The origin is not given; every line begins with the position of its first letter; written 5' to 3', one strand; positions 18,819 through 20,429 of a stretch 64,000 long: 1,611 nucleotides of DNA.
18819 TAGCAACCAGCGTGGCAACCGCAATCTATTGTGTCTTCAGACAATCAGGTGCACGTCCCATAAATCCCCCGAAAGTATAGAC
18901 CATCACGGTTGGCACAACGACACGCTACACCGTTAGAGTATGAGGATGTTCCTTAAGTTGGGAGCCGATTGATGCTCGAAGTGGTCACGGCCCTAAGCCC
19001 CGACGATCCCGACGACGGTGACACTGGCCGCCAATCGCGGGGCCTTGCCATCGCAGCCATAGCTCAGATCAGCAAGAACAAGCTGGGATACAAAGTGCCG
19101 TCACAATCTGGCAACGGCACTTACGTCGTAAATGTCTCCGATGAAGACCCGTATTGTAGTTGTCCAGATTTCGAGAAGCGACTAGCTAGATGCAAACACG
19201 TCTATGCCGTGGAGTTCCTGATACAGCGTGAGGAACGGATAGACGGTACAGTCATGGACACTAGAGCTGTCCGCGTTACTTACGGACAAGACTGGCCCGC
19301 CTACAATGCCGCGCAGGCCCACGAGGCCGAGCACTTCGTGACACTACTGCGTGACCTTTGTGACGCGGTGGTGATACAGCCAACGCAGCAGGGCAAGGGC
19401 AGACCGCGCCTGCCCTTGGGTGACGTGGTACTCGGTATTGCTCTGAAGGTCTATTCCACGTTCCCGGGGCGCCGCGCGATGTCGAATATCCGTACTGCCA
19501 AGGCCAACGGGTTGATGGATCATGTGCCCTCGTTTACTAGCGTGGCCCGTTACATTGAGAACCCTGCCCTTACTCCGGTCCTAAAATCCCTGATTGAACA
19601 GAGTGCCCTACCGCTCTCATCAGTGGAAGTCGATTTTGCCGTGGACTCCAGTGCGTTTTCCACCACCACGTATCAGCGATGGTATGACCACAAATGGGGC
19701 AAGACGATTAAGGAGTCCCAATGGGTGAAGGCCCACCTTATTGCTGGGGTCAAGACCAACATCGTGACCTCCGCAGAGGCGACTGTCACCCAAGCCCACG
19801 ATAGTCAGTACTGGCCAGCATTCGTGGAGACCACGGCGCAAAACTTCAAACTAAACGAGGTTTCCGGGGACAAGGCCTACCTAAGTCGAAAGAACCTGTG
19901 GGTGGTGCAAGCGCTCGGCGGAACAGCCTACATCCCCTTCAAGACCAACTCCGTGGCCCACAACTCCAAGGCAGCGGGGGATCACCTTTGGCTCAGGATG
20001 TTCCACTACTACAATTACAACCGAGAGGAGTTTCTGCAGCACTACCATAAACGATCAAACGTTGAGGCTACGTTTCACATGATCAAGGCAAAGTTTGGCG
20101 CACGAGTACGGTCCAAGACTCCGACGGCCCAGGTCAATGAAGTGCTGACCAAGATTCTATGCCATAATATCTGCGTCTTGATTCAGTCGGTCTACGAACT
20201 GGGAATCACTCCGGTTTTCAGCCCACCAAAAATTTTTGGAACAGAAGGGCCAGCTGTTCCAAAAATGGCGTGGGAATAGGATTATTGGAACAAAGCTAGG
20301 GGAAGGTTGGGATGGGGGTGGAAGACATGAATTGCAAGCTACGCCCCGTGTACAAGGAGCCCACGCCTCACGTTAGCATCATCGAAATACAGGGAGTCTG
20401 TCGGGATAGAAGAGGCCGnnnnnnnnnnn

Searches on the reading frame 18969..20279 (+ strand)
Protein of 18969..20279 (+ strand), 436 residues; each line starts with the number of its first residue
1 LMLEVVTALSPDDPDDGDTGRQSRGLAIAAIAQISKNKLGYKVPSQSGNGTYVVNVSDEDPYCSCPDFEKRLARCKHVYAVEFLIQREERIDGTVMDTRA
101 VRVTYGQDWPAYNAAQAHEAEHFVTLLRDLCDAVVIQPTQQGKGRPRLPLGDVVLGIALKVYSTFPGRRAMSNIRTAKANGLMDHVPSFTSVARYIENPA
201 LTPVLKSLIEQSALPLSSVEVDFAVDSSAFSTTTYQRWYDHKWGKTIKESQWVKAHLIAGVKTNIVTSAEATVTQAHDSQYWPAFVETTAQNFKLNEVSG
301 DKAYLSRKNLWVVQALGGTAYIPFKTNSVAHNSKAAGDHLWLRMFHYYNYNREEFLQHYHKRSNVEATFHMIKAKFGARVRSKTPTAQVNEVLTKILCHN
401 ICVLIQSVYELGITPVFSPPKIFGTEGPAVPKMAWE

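Call 4: search_protein_families(library=pfam, proteins=[window:18969-20279:+], max_evalue=0.01)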
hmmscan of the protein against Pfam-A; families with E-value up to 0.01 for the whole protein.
window:18969-20279:+ (436 aa): 2 families
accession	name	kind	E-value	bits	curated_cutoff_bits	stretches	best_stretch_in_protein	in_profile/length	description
PF01609.27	DDE_Tnp_1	-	3.1e-18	66.7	23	1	221-401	5-200/200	Transposase DDE domain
PF04434.22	SWIM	-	3e-08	33.4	19.6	1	52-82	1-34/38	SWIM zinc finger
